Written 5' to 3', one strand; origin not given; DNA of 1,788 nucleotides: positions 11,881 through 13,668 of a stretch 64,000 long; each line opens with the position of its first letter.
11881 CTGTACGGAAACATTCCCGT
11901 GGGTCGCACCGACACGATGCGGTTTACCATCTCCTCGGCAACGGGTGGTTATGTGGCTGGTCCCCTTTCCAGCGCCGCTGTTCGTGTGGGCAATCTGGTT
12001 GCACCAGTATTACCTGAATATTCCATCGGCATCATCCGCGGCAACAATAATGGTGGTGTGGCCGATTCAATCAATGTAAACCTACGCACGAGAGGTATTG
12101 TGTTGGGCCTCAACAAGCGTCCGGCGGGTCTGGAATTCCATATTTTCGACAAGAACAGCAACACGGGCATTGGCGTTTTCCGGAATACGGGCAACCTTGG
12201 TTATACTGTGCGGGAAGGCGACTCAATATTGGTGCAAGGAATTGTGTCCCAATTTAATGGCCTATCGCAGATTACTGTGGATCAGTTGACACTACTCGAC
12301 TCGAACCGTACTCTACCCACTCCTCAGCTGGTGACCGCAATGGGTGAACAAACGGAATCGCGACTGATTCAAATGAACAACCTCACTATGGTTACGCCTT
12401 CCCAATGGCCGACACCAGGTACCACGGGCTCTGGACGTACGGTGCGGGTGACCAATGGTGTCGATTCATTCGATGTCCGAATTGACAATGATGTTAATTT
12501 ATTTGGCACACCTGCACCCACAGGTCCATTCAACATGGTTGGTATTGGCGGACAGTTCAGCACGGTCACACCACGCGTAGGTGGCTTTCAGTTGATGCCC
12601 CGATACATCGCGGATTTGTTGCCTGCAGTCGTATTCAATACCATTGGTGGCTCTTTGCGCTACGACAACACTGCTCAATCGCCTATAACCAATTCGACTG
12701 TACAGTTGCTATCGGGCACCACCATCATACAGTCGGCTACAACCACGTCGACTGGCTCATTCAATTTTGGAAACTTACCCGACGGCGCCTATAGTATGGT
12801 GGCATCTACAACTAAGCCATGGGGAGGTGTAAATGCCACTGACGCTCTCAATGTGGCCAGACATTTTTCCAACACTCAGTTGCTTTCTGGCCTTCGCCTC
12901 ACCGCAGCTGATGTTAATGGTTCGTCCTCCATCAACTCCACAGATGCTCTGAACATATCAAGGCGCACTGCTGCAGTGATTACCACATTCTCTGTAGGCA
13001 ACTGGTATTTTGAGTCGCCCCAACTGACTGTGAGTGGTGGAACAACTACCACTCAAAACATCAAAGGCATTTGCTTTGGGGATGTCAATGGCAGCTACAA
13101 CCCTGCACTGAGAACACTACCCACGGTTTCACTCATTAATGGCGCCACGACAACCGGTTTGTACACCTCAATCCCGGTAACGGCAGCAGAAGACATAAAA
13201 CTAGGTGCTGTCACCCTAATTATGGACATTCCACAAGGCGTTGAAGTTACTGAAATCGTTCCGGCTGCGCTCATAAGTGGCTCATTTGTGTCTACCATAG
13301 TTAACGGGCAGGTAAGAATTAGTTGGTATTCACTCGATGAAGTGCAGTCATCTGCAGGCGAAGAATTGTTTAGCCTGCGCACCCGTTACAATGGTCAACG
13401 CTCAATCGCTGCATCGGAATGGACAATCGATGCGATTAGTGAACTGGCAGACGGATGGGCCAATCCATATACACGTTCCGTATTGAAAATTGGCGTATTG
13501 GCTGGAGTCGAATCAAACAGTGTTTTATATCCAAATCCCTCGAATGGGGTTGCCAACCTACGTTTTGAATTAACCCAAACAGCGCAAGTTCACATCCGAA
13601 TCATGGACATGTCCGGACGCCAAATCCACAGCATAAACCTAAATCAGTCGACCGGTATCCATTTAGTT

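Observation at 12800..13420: Dockerin-like and cohesin-like modules in the same 1388-aa T9SS cargo protein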

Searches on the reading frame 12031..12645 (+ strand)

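Call 51: search_protein_families(library=pfam, proteins=[window:12031-12645:+], max_evalue=1)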
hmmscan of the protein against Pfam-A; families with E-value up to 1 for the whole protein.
window:12031-12645:+ (205 aa): 2 families
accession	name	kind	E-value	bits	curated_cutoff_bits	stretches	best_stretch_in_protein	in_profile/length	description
PF18942.5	DUF5689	-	0.0015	18.9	28.6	1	76-195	101-216/217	Family of unknown function (DUF5689)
PF01336.31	tRNA_anti-codon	-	0.13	12.7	27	1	36-89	20-75/75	OB-fold nucleic acid binding domain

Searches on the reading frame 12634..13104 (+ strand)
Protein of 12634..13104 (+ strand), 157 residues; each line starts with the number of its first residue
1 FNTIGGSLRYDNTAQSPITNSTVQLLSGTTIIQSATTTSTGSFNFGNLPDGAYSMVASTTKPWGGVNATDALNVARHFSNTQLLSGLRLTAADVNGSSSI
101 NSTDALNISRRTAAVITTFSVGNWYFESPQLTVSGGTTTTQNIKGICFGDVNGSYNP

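Call 6: search_protein_families(library=pfam, proteins=[window:12634-13104:+], max_evalue=10)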
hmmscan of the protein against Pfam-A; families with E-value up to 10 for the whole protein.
seq(157 aa): 8 families
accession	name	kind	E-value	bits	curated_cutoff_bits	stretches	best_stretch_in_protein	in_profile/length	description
PF00404.24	Dockerin_1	-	2.9e-08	34.2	22.9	1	64-110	8-54/57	Dockerin type I domain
PF13620.12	CarboxypepD_reg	-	9e-07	29.6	32.3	1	13-59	9-56/82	Carboxypeptidase regulatory-like domain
PF17210.9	SdrD_B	-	3e-05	24.6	29.7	1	12-62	18-69/112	SdrD B-like domain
PF17802.7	SpaA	-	0.00046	20.7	23.1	1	10-56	8-57/91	Prealbumin-like fold domain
PF23193.1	NOMO_3rd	-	0.0023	18.4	27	1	12-61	39-88/120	NOMO third transthyretin-like domain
PF09430.16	EMC7_beta-sandw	-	0.0047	17.6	26.6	1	16-57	5-45/122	ER membrane protein complex subunit 7, beta-sandwich domain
PF19077.6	Big_13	-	0.0082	17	27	1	19-74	37-98/102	Bacterial Ig-like domain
PF13715.12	CarbopepD_reg_2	-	0.027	14.9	32.2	1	11-59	7-52/88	CarboxypepD_reg-like domain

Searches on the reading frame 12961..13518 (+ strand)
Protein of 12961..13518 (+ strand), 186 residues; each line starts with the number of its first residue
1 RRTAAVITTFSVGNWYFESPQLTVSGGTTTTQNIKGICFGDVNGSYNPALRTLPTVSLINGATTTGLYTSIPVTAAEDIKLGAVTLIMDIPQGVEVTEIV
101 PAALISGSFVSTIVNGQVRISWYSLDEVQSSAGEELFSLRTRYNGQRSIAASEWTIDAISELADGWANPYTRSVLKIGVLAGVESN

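Call 6: search_protein_families(library=pfam, proteins=[window:12982-13515:+], max_evalue=10)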
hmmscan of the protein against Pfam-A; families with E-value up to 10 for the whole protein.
seq(178 aa): 0 families

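Call 8: find_homologous_proteins(query=window:12964-13515:+, max_evalue=0.001)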
Query seq(184 aa): 410 candidates shared short words with the query, none scored E <= 0.001.

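Call 15: search_protein_representatives(protein=window:12961-13518:+)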
Query: 186 residues. Proteins with E-value up to 0.001 (for the whole library): 1000; up to 1e-10: 339; up to 1e-30: 0. The best 150 are listed.
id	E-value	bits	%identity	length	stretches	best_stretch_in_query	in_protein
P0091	1.6e-29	119.2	36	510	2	2-178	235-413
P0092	4.2e-28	114.6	37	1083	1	1-180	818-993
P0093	5.6e-28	114.2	33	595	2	2-176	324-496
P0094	5.3e-27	111.0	35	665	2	8-183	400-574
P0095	3.2e-26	108.5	32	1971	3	1-173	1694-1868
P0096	1.2e-25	106.7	36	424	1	1-177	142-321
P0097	1.8e-25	106.1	39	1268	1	1-180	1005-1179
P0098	3.6e-25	105.1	35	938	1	1-169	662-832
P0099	7.5e-25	104.0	37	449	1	1-180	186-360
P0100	6.7e-24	100.9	36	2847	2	2-177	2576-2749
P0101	6.9e-24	100.9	32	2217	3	1-167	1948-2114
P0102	8.4e-24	100.6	35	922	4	2-173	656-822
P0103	1.6e-23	99.7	32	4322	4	1-176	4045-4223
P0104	1.7e-23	99.6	38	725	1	2-168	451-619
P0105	1.9e-23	99.5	32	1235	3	1-174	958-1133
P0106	3.7e-23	98.5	38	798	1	1-177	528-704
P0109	2.9e-22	95.6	35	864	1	1-177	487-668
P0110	4.4e-22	95.0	34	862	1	1-181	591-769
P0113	1.7e-21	93.1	36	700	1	2-177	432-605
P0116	4.5e-21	91.7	40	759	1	1-148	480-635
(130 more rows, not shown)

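Call 40: search_protein_families(library=pfam, proteins=[P0092, P0098, P0102, P0104, P0106, P0109, P0110, P0113, P0116, P0094], max_evalue=0.0001)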
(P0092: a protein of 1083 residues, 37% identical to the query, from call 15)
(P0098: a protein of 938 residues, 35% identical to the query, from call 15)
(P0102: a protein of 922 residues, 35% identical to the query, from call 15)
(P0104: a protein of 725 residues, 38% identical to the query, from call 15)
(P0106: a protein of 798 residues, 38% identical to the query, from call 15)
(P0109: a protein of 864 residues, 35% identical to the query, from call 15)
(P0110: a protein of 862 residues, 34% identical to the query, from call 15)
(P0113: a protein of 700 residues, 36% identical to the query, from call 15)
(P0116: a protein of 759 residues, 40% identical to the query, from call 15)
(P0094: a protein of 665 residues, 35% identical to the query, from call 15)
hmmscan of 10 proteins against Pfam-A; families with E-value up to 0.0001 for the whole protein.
P0092 (1083 aa): 8 families
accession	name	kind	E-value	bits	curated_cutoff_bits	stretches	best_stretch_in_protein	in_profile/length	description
PF02922.24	CBM_48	-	4.7e-39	133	22.4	2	500-554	23-78/83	Carbohydrate-binding module 48 (Isoamylase N-terminal domain)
PF16561.11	AMPK1_CBM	-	2.1e-34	118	26.8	2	40-113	12-79/85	Glycogen recognition site of AMP-activated protein kinase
PF22058.2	X25_BaPul_like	-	5.3e-14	52.5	27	0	394-433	17-58/87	Pullulanase X25 domain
PF00686.25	CBM_20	-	1.5e-10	41.2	23.3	0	177-221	46-90/97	Starch binding domain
PF00404.24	Dockerin_1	-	2.4e-06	28.1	22.9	1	772-820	8-56/57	Dockerin type I domain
PF13620.12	CarboxypepD_reg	-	3.2e-06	27.9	32.3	1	710-767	1-56/82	Carboxypeptidase regulatory-like domain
PF07495.19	Y_Y_Y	-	2.5e-05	24.5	26.6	0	745-769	24-48/65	Y_Y_Y domain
PF17210.9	SdrD_B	-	7.7e-05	23.3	29.7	0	721-770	20-69/112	SdrD B-like domain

P0098 (938 aa): 3 families
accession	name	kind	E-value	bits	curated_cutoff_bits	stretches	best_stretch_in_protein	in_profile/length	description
PF00431.26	CUB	-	5e-21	75.5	21.4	1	69-176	1-110/110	CUB domain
PF18962.6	Por_Secre_tail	-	2.4e-06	28.2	27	1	857-925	3-68/75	Secretion system C-terminal sorting domain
PF00404.24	Dockerin_1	-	5.1e-06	27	22.9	1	616-663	8-55/57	Dockerin type I domain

P0102 (922 aa): 3 families
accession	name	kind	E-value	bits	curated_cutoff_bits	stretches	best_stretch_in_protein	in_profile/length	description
PF00963.24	Cohesin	-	6e-10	39.9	24.1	0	259-376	15-139/139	Cohesin domain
PF18962.6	Por_Secre_tail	-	5.4e-09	36.7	27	1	844-920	2-75/75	Secretion system C-terminal sorting domain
PF00404.24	Dockerin_1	-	2.6e-06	27.9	22.9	1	609-652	8-51/57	Dockerin type I domain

P0104 (725 aa): 3 families
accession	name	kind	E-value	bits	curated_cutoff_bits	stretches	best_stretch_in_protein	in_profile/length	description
PF18911.6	PKD_4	-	3.7e-15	56.2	27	1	206-268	18-84/85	PKD domain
PF00801.26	PKD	-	7.1e-12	45.6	23.5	1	193-261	2-74/80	PKD domain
PF18962.6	Por_Secre_tail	-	6.1e-10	39.7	27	1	643-717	1-73/75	Secretion system C-terminal sorting domain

P0106 (798 aa): 9 families
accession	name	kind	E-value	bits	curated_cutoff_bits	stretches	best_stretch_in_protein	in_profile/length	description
PF02922.24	CBM_48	-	4.4e-23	81.9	22.4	2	213-265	24-77/83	Carbohydrate-binding module 48 (Isoamylase N-terminal domain)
PF16561.11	AMPK1_CBM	-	1.3e-21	77.1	26.8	2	97-148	12-60/85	Glycogen recognition site of AMP-activated protein kinase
PF22058.2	X25_BaPul_like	-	3.5e-14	53.1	27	0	105-144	15-56/87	Pullulanase X25 domain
PF18962.6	Por_Secre_tail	-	7.7e-11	42.6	27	1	717-784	1-67/75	Secretion system C-terminal sorting domain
PF13620.12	CarboxypepD_reg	-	2.8e-08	34.4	32.3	1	421-477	2-56/82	Carboxypeptidase regulatory-like domain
PF17210.9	SdrD_B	-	3.3e-08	34.1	29.7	1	430-478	19-67/112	SdrD B-like domain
PF00404.24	Dockerin_1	-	2.9e-07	31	22.9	1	482-528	8-54/57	Dockerin type I domain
PF16760.10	CBM53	-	1.5e-06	28.8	27.6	0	323-360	12-50/57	Starch/carbohydrate-binding module (family 53)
PF17802.7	SpaA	-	1.9e-05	25.2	23.1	0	428-476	9-59/91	Prealbumin-like fold domain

P0109 (864 aa): 4 families
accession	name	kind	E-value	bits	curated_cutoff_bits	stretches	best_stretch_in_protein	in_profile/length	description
PF00127.26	Copper-bind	-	1.3e-16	61.2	21.2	2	30-114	7-99/99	Copper binding proteins, plastocyanin/azurin family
PF18962.6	Por_Secre_tail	-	2.6e-10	40.9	27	1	787-857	3-70/75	Secretion system C-terminal sorting domain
PF13620.12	CarboxypepD_reg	-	6e-07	30.2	32.3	1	378-434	1-54/82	Carboxypeptidase regulatory-like domain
PF17210.9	SdrD_B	-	1.4e-05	25.6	29.7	1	388-436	19-66/112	SdrD B-like domain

P0110 (862 aa): 3 families
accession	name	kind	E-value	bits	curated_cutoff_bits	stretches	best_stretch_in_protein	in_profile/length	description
PF18962.6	Por_Secre_tail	-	4.3e-10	40.2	27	1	779-847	1-66/75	Secretion system C-terminal sorting domain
PF00041.27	fn3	-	2.5e-07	31.2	25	1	223-305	2-81/84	Fibronectin type III domain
PF00404.24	Dockerin_1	-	6.4e-06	26.7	22.9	1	546-593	9-56/57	Dockerin type I domain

P0113 (700 aa): 2 families
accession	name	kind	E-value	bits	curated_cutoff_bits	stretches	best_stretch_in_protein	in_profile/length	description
PF18962.6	Por_Secre_tail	-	1.6e-08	35.1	27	1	621-698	2-75/75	Secretion system C-terminal sorting domain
PF00404.24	Dockerin_1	-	3e-08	34.2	22.9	1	385-433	8-56/57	Dockerin type I domain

P0116 (759 aa): 6 families
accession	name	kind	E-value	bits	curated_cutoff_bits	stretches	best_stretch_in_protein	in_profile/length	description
PF19408.5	PKD_6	-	5.2e-14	52.8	25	1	286-362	2-78/82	PKD-like domain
PF03781.23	FGE-sulfatase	-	2.5e-08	34.3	23.3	0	166-228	174-255/255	Sulfatase-modifying factor enzyme 1-like domain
PF00404.24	Dockerin_1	-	1.2e-06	29.1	22.9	1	434-482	8-56/57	Dockerin type I domain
PF18962.6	Por_Secre_tail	-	1.9e-06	28.5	27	0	678-742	3-64/75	Secretion system C-terminal sorting domain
PF13620.12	CarboxypepD_reg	-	2.8e-06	28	32.3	1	374-427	2-54/82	Carboxypeptidase regulatory-like domain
PF17210.9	SdrD_B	-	1.9e-05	25.2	29.7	1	389-428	25-65/112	SdrD B-like domain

P0094 (665 aa): 5 families
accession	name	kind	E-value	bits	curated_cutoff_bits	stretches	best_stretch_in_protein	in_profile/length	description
PF20009.4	GEVED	-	1.7e-20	74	24.4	1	70-146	3-78/78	GEVED domain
PF13620.12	CarboxypepD_reg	-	4.1e-06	27.5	32.3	1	296-341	9-55/82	Carboxypeptidase regulatory-like domain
PF00404.24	Dockerin_1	-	6.3e-06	26.7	22.9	1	347-391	8-52/57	Dockerin type I domain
PF18962.6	Por_Secre_tail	-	1.9e-05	25.3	27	0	582-646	1-62/75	Secretion system C-terminal sorting domain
PF00963.24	Cohesin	-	3.7e-05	24.4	24.1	0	168-203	16-53/139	Cohesin domain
